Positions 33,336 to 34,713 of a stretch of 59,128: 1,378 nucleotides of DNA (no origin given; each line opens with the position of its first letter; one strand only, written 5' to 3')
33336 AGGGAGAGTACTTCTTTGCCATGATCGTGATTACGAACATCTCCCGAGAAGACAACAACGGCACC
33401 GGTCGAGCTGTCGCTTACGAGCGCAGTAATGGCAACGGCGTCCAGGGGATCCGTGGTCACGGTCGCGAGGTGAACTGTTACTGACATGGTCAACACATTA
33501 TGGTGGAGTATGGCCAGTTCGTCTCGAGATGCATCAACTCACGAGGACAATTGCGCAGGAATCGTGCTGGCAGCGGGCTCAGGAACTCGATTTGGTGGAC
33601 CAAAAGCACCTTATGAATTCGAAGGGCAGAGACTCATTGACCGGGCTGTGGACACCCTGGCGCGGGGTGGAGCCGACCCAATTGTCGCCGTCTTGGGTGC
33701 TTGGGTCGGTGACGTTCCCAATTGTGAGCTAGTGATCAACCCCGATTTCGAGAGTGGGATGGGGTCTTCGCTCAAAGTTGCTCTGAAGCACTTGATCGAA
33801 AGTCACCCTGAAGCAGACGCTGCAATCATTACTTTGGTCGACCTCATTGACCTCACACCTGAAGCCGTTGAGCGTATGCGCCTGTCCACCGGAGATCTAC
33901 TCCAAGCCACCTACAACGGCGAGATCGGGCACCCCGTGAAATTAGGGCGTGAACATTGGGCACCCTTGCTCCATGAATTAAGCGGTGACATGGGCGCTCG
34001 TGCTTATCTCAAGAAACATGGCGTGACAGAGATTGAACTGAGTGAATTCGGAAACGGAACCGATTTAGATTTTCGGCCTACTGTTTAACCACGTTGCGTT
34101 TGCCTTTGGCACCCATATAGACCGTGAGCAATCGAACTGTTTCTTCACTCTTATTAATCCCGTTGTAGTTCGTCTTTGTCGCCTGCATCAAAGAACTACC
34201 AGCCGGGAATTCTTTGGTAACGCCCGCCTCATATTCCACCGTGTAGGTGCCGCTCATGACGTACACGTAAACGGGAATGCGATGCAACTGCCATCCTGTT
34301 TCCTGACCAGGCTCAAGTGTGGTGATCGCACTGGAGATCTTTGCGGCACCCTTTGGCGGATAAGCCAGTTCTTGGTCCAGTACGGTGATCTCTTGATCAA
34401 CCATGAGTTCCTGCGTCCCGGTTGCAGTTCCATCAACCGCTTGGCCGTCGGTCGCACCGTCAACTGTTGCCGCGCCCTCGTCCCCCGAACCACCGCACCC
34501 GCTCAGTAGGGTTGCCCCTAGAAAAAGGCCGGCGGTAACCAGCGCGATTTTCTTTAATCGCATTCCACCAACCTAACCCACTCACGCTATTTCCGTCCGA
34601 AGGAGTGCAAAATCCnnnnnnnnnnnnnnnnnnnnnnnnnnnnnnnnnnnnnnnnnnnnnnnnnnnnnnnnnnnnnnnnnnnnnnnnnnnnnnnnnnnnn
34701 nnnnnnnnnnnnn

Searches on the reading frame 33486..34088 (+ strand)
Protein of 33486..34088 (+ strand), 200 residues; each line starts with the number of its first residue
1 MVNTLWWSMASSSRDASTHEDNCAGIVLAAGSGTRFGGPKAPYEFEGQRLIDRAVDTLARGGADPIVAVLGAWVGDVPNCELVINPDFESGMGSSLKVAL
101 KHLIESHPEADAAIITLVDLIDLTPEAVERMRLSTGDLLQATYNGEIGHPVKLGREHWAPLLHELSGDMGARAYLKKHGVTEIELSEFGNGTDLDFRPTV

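Call 8: search_protein_families(library=pfam, proteins=[window:33486-34088:+], max_evalue=0.001)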
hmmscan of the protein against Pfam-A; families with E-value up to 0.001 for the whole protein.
window:33486-34088:+ (200 aa): 1 family
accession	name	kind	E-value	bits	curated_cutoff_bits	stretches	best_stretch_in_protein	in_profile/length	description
PF12804.13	NTP_transf_3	-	1.1e-28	100.9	27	1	25-178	1-157/160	MobA-like NTP transferase domain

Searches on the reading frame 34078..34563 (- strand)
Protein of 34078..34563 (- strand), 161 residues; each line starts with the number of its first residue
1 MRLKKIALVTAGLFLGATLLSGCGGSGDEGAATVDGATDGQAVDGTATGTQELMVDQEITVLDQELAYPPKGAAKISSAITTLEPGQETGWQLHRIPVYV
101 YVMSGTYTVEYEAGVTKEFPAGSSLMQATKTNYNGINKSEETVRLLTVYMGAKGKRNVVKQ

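Call 5: search_protein_families(library=pfam, proteins=[window:34078-34563:-], max_evalue=0.01)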
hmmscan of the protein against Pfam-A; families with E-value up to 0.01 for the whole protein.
window:34078-34563:- (161 aa): 1 family
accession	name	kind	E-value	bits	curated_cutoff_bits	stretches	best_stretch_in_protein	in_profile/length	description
PF07883.17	Cupin_2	-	4.8e-08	33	27.2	1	80-149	2-70/70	Cupin domain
